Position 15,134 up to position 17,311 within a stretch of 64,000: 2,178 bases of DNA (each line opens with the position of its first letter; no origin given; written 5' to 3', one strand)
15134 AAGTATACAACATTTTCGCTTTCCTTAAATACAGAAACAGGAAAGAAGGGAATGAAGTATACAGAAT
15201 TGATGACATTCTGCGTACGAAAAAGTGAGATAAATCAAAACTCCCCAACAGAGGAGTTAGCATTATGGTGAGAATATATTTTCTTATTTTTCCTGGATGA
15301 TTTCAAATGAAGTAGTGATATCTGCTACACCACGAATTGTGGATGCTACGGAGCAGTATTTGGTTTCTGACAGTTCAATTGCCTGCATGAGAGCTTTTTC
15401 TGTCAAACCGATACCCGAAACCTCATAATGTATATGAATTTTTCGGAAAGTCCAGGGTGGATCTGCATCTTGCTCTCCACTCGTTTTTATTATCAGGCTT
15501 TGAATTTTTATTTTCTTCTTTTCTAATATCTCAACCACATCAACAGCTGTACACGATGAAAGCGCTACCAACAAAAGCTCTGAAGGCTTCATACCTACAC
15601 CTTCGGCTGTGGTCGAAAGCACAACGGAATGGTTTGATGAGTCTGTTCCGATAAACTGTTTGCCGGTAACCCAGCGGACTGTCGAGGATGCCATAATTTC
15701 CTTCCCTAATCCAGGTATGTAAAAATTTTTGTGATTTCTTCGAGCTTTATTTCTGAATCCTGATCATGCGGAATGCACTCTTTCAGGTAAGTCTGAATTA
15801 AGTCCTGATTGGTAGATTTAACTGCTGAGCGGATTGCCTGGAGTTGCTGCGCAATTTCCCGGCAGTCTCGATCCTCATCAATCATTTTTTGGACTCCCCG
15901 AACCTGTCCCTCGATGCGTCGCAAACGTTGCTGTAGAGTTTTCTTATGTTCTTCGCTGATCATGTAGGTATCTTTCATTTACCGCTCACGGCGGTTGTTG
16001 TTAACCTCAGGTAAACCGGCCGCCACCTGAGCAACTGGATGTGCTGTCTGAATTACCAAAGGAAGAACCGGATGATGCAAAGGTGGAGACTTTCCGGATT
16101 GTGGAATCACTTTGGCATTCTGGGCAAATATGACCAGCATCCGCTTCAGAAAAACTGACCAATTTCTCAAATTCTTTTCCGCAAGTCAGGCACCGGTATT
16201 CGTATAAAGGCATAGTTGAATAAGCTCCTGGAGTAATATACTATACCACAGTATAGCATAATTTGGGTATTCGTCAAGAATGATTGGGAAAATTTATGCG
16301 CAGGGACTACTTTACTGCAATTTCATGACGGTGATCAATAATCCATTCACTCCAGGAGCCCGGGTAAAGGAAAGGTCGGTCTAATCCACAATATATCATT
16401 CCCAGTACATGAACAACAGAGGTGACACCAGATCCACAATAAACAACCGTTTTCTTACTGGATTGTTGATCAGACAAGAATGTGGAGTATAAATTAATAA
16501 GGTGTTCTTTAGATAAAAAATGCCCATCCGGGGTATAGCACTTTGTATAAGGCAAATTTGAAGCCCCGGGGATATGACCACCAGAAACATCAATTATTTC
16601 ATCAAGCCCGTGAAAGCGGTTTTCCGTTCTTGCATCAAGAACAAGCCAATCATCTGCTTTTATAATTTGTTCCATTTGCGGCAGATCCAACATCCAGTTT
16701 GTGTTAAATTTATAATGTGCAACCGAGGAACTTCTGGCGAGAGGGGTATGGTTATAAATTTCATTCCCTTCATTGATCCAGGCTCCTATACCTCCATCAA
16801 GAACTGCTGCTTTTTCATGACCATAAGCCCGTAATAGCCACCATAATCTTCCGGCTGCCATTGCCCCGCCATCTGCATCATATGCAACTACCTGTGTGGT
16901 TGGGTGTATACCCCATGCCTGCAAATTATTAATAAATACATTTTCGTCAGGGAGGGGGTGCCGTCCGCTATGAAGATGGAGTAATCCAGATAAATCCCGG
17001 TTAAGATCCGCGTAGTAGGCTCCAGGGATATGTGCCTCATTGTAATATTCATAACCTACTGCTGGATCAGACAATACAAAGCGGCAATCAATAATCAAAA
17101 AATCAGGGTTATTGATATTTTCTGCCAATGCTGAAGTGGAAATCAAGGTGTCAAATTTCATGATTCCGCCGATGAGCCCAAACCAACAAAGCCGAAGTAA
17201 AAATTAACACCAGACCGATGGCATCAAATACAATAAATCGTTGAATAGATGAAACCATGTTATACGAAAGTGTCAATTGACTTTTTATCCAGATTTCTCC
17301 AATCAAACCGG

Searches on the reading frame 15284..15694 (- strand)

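Call 11: search_protein_families(library=ncbifam, proteins=[window:15284-15694:-])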
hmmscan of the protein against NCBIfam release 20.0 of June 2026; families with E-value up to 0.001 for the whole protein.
window:15284-15694:- (136 aa): 3 families
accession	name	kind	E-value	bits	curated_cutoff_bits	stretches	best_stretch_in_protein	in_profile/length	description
NF008009.0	PRK10738.1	equivalog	8.7e-28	96.9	138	1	5-134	4-133/134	OsmC family protein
TIGR03563.1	perox_SACOL1771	subfamily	5.3e-07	29.6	166.15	1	21-122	25-132/138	SACOL1771 family peroxiredoxin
TIGR03562.1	osmo_induc_OsmC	subfamily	0.00021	21.4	85.8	1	30-127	38-134/137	OsmC family peroxiredoxin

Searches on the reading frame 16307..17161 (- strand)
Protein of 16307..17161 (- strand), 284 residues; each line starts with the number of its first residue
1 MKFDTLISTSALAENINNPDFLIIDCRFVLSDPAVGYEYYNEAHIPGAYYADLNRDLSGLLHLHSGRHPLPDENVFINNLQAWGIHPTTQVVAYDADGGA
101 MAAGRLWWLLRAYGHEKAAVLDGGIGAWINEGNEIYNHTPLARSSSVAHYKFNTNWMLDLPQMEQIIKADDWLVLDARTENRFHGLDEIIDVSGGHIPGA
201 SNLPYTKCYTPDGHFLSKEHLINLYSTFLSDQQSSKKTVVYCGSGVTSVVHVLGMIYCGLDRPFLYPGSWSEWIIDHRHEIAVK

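Call 11: search_protein_families(library=ncbifam, proteins=[window:16307-17161:-])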
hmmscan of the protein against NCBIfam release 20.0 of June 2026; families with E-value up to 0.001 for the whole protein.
window:16307-17161:- (284 aa): 3 families
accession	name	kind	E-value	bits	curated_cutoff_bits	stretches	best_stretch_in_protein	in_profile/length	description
NF008557.0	PRK11493.1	equivalog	9.6e-36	123.3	250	1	5-274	5-270/281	3-mercaptopyruvate sulfurtransferase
NF040901.1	SeO3_TeO2_ExtH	equivalog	3.7e-08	32.8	200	1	37-273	78-346/430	selenite/tellurite reduction operon rhodanese-like protein ExtH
NF041203.1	rhodanese_LYCAU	equivalog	0.00021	21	115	0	228-274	69-117/126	rhodanese-related (seleno)protein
